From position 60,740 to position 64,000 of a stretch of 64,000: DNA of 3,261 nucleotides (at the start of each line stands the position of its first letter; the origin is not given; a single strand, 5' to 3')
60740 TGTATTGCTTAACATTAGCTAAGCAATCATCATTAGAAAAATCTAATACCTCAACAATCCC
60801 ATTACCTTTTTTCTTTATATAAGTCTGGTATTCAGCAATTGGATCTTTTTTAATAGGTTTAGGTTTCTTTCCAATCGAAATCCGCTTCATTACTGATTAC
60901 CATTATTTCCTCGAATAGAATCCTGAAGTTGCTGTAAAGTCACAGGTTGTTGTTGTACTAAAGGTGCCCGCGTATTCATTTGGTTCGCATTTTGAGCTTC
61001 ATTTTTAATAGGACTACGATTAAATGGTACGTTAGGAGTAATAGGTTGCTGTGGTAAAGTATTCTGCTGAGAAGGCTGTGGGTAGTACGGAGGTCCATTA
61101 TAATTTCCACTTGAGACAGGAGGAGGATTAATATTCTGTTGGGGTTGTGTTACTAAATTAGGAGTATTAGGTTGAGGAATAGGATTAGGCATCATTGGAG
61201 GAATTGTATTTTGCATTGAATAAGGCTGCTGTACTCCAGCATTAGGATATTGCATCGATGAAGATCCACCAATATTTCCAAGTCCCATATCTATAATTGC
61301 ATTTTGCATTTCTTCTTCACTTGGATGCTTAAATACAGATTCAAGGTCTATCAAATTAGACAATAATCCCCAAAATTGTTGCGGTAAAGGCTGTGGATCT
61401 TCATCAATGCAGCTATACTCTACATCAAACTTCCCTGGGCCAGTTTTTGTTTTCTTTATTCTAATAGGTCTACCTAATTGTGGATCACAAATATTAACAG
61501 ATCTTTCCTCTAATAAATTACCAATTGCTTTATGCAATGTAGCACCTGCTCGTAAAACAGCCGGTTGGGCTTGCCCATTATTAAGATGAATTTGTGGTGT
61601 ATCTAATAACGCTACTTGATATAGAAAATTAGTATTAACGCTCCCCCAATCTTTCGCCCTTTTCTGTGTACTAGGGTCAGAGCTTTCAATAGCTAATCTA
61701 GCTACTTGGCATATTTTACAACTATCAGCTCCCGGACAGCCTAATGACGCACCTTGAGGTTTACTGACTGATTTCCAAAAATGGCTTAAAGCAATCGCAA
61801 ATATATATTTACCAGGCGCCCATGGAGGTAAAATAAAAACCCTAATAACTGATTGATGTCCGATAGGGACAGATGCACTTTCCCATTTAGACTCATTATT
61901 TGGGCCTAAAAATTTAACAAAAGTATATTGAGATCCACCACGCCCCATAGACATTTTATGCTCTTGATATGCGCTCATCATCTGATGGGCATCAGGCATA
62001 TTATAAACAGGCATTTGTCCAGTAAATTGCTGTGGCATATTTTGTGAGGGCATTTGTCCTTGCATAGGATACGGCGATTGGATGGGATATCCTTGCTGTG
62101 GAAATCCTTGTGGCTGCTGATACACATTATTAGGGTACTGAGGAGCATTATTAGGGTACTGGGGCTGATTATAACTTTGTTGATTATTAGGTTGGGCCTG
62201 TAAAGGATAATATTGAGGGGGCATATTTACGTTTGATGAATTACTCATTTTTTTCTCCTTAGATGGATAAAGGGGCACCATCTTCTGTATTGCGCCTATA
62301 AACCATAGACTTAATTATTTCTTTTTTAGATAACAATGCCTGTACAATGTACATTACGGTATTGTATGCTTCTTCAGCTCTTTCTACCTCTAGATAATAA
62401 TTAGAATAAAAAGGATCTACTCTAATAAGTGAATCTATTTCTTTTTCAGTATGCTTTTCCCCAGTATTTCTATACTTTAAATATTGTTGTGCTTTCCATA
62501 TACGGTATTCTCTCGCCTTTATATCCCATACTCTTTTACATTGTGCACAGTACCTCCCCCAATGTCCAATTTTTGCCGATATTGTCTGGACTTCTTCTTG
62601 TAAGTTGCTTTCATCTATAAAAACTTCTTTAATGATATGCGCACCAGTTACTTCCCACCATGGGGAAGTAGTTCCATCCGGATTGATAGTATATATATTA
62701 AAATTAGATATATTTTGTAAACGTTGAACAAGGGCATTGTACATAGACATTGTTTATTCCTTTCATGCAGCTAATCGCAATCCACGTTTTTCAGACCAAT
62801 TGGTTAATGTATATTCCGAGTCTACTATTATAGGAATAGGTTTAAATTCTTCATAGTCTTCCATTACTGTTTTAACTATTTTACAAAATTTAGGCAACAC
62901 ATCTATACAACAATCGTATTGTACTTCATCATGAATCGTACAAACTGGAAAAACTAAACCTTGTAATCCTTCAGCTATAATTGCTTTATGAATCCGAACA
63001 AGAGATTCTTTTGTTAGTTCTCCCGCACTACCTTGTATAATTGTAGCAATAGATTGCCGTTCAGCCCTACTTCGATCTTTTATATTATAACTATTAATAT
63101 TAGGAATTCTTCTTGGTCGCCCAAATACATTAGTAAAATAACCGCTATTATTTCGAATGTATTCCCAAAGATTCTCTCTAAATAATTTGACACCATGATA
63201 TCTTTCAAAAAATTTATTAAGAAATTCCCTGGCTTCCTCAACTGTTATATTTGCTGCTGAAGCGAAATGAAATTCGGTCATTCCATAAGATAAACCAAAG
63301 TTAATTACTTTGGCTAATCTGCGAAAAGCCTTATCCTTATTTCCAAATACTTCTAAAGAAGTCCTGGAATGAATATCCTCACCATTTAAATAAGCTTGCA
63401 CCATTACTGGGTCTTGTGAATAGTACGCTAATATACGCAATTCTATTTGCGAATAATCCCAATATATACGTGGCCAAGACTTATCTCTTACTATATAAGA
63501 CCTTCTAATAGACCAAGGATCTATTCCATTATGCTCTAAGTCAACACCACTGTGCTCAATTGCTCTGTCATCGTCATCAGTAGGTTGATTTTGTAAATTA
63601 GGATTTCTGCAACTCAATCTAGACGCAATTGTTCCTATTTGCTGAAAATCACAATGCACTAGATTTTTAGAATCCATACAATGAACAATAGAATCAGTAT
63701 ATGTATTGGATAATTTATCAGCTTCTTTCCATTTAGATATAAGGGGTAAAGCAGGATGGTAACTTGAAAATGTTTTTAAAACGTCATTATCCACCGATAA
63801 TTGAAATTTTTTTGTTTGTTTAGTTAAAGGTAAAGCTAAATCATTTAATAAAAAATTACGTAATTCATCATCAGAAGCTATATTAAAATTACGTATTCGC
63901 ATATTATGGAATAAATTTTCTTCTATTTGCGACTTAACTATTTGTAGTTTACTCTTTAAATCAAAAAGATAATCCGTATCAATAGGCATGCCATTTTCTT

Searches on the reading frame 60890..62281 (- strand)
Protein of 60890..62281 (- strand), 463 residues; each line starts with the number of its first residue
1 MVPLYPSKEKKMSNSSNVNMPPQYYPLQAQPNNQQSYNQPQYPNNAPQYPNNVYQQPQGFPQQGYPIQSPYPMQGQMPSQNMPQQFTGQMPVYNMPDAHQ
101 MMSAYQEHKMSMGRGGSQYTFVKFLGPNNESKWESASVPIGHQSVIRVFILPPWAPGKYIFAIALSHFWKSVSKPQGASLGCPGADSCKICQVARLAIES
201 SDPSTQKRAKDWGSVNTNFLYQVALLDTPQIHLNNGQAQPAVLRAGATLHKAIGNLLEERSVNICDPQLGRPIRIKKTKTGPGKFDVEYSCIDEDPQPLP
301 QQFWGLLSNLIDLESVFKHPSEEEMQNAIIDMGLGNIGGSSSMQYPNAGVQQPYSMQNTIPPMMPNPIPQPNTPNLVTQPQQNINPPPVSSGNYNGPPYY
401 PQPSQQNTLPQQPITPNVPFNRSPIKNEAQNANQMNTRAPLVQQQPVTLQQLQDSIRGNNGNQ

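Call 10: search_protein_families(library=phrogs, proteins=[window:60890-62281:-], max_evalue=0.001)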
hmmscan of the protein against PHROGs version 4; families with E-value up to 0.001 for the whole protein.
window:60890-62281:- (463 aa): 1 family
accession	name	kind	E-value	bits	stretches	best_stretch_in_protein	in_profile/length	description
phrog_1192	-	DNA, RNA and nucleotide metabolism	1.9e-11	45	1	147-346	39-245/326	single strand DNA binding protein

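Call 38: find_encoding_contigs(protein=window:60890-62281:-, flank=10000, max_places=4)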
Protein window:60890-62281:- (463 aa): no gene with exactly this product is on record in the collection.

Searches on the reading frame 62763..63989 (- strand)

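Call 10: search_protein_families(library=phrogs, proteins=[window:62763-63989:-], max_evalue=0.001)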
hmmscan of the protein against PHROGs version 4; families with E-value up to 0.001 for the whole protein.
window:62763-63989:- (408 aa): 9 families
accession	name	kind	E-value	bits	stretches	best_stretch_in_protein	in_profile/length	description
phrog_17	-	DNA, RNA and nucleotide metabolism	3.7e-80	271.4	1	1-404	855-1236/1445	DNA polymerase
phrog_2573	-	DNA, RNA and nucleotide metabolism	4.1e-43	148.8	1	167-381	11-250/336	DNA polymerase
phrog_5995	-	DNA, RNA and nucleotide metabolism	1.5e-27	97.7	1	233-378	4-146/236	DNA polymerase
phrog_15971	-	DNA, RNA and nucleotide metabolism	1.1e-17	65.2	1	7-385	22-358/376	DNA polymerase I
phrog_12241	-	DNA, RNA and nucleotide metabolism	3.4e-11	43.8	1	29-137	385-495/502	DNA polymerase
phrog_35406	-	DNA, RNA and nucleotide metabolism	3.2e-09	37.4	1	221-338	107-223/320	DNA polymerase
phrog_10285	-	DNA, RNA and nucleotide metabolism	1.8e-08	34.8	1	171-266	54-155/321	DNA polymerase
phrog_23226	-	DNA, RNA and nucleotide metabolism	0.00019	21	0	221-273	416-469/611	DNA polymerase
phrog_23386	-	unknown function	0.00064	21.1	0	247-278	40-75/82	-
